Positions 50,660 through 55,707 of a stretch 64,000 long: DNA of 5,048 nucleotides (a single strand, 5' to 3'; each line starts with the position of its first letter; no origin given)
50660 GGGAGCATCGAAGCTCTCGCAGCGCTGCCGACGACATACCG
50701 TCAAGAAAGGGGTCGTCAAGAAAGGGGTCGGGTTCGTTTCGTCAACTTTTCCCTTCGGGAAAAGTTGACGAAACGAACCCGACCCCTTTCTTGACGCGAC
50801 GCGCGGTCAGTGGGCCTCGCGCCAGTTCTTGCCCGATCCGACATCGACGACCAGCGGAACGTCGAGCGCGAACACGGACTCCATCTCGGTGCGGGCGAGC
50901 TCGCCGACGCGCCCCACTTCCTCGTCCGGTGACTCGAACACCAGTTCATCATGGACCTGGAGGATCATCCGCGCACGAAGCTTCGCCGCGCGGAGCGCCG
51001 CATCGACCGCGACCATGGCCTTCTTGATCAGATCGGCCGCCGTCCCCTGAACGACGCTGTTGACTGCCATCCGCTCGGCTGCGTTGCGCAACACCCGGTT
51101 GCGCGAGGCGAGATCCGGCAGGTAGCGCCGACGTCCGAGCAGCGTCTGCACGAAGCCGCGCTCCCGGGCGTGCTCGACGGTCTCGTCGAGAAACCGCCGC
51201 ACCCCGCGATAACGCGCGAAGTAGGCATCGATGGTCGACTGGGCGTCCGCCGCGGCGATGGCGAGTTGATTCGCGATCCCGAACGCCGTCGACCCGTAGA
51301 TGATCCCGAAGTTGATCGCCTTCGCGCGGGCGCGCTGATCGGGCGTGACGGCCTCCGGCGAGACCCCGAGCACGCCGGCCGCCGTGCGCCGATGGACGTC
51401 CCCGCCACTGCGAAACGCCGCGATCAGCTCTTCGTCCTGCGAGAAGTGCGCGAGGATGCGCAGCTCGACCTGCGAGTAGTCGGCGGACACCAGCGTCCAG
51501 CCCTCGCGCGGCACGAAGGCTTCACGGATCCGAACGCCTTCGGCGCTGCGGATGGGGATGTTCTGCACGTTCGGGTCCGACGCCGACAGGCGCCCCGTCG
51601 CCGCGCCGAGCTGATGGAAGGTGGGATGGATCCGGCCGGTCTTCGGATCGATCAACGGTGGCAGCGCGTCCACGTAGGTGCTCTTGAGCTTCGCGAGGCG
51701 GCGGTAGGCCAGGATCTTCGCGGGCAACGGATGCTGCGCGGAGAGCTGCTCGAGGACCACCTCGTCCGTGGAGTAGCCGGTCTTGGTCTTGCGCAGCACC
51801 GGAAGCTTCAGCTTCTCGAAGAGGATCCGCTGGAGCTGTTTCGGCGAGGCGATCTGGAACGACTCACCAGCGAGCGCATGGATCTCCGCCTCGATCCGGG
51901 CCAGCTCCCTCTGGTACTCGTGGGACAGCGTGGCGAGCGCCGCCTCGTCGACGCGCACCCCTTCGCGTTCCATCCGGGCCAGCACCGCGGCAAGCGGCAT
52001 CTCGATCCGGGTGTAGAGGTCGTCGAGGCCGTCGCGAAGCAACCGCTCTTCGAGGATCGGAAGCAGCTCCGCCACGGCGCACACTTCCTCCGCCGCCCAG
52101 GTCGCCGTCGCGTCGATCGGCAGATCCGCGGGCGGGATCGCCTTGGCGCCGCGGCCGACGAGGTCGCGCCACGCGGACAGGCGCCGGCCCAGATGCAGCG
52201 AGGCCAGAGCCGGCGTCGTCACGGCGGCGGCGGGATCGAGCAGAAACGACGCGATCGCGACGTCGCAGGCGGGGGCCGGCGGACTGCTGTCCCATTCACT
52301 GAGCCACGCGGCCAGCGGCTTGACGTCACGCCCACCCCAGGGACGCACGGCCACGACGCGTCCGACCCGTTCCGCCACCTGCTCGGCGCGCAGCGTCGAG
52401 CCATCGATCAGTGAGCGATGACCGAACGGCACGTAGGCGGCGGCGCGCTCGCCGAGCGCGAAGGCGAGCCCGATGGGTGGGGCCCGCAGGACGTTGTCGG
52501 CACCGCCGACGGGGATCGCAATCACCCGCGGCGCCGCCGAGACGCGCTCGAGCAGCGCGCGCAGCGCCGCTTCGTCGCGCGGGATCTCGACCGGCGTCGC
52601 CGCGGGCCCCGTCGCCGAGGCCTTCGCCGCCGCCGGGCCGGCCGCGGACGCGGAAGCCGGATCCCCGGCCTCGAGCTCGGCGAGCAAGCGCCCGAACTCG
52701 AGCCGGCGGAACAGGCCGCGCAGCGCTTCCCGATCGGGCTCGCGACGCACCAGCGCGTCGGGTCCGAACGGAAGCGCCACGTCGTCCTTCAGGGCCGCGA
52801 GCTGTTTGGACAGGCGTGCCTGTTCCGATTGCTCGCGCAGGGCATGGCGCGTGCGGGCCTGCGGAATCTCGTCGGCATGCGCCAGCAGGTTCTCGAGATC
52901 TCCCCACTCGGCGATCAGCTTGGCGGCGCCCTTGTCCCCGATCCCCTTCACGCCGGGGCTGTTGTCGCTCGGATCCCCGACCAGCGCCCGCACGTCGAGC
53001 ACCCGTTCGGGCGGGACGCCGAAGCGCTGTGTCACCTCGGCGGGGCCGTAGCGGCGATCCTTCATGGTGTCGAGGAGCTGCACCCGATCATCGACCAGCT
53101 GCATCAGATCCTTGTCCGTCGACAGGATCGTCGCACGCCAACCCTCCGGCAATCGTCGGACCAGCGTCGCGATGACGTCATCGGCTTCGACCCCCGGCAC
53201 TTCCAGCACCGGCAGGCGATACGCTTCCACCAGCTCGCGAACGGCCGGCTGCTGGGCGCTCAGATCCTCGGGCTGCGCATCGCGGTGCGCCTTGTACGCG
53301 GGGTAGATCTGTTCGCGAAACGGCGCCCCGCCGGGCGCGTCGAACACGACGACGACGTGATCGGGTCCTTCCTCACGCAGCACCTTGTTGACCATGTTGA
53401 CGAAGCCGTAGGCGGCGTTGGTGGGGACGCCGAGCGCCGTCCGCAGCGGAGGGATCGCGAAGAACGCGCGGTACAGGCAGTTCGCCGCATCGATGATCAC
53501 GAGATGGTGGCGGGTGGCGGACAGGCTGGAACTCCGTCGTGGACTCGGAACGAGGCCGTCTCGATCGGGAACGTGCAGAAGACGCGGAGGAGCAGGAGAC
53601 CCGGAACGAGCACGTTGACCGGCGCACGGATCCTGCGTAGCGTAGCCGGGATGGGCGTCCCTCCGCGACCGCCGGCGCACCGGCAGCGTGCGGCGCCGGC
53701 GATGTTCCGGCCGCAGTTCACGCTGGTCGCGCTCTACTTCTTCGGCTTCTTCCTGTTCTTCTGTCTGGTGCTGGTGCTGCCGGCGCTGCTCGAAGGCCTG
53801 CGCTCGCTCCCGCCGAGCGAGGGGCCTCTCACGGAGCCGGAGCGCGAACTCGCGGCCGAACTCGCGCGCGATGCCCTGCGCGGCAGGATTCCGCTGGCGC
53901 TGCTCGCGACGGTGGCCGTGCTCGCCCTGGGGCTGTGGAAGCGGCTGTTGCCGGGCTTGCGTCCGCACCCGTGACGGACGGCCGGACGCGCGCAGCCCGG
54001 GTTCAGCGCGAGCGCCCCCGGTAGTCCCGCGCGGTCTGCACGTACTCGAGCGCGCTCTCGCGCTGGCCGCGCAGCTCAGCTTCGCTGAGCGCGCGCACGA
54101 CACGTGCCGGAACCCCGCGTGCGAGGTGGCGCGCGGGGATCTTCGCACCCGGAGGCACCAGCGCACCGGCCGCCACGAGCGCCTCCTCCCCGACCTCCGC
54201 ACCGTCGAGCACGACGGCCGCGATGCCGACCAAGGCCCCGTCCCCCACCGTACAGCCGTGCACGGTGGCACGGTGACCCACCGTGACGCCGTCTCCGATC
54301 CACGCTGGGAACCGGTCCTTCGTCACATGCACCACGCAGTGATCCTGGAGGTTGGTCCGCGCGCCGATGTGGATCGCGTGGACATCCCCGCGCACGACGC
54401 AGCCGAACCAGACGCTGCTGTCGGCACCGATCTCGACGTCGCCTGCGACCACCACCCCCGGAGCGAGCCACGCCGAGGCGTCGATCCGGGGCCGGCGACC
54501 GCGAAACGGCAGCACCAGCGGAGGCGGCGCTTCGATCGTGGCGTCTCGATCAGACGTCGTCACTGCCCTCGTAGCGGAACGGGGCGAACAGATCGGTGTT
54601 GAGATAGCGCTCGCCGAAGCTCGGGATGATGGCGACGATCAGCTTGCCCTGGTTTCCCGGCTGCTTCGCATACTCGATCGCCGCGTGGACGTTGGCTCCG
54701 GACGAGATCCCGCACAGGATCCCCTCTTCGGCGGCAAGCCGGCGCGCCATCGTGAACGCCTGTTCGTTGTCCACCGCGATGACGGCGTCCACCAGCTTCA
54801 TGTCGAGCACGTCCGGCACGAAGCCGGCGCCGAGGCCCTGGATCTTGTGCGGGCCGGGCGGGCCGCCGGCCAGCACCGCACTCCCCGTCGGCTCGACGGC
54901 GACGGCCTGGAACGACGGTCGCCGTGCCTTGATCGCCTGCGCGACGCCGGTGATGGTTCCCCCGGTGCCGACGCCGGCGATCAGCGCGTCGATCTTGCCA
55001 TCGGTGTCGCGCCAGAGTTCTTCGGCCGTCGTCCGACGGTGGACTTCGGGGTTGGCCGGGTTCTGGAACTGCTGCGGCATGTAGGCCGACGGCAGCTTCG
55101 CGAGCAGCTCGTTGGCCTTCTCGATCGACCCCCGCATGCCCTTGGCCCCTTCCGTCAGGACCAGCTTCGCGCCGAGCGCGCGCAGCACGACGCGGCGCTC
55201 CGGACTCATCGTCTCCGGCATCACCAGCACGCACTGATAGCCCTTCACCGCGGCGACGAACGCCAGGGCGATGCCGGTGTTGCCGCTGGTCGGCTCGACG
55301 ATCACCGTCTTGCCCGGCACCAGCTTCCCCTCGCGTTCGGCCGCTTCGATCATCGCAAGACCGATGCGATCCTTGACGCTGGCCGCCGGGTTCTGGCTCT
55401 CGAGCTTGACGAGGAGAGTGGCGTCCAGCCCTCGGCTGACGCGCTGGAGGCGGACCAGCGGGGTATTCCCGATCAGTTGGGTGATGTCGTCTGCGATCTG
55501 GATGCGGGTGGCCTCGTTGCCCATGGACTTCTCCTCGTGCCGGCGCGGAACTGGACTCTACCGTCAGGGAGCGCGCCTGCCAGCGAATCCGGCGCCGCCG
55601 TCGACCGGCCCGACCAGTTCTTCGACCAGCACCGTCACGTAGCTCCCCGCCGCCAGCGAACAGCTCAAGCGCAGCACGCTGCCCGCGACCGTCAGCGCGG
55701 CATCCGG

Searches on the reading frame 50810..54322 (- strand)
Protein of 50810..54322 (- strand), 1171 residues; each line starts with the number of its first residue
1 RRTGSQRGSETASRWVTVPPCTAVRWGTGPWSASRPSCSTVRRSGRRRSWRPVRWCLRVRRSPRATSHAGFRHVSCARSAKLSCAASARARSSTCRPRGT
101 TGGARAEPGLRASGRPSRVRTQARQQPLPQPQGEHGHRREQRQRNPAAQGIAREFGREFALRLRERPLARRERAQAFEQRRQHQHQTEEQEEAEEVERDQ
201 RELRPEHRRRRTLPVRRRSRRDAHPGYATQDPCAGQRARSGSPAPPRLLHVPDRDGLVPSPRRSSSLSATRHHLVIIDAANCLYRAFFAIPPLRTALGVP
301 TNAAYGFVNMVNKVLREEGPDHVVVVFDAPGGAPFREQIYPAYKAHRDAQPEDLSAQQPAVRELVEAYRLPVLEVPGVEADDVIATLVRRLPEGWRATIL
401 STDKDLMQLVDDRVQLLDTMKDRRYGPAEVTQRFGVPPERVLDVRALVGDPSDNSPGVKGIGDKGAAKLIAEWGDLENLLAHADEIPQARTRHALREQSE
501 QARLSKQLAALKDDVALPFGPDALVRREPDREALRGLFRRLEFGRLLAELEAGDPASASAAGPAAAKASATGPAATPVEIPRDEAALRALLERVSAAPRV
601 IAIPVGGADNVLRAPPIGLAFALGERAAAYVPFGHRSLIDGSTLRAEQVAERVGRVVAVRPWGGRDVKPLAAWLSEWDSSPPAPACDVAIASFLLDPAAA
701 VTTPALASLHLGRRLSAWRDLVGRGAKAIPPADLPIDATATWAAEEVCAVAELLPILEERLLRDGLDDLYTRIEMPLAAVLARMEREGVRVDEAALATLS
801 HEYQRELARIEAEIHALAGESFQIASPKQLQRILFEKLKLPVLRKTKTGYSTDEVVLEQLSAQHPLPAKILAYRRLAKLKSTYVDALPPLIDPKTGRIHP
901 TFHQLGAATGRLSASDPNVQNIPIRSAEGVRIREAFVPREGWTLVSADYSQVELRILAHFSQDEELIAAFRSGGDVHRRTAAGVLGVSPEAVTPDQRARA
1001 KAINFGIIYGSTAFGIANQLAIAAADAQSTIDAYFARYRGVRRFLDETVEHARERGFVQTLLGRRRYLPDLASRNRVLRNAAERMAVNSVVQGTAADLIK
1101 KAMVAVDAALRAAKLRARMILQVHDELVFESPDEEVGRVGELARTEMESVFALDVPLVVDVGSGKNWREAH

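Call 60: search_protein_families(library=pfam, proteins=[window:50810-54322:-], max_evalue=0.00001)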
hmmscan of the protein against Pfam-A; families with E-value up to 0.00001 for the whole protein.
window:50810-54322:- (1171 aa): 3 families
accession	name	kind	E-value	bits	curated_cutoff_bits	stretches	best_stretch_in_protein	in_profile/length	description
PF00476.26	DNA_pol_A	-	2.3e-161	537.5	34.3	1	795-1169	3-381/381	DNA polymerase family A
PF02739.22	5_3_exonuc_N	-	2.9e-53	180.4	34.3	1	274-435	2-164/164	5'-3' exonuclease, N-terminal resolvase-like domain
PF01367.25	5_3_exonuc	-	2.2e-30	105.4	40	1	436-532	1-97/97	5'-3' exonuclease, C-terminal SAM fold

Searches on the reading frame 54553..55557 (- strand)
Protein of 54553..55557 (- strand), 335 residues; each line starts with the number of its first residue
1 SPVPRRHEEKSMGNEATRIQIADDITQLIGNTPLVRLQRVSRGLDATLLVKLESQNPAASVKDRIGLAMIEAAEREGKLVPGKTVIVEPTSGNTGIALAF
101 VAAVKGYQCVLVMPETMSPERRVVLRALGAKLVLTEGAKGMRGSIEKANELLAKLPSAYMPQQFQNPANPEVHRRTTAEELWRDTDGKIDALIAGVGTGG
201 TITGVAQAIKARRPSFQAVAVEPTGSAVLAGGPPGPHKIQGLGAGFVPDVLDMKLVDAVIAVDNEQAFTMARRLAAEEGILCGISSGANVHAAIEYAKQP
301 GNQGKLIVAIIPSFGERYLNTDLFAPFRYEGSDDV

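Call 60: search_protein_families(library=pfam, proteins=[window:54553-55557:-], max_evalue=0.00001)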
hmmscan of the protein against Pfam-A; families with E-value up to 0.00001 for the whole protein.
window:54553-55557:- (335 aa): 1 family
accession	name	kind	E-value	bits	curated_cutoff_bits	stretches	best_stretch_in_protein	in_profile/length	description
PF00291.31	PALP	-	2.4e-77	260.6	35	1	25-312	1-294/295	Pyridoxal-phosphate dependent enzyme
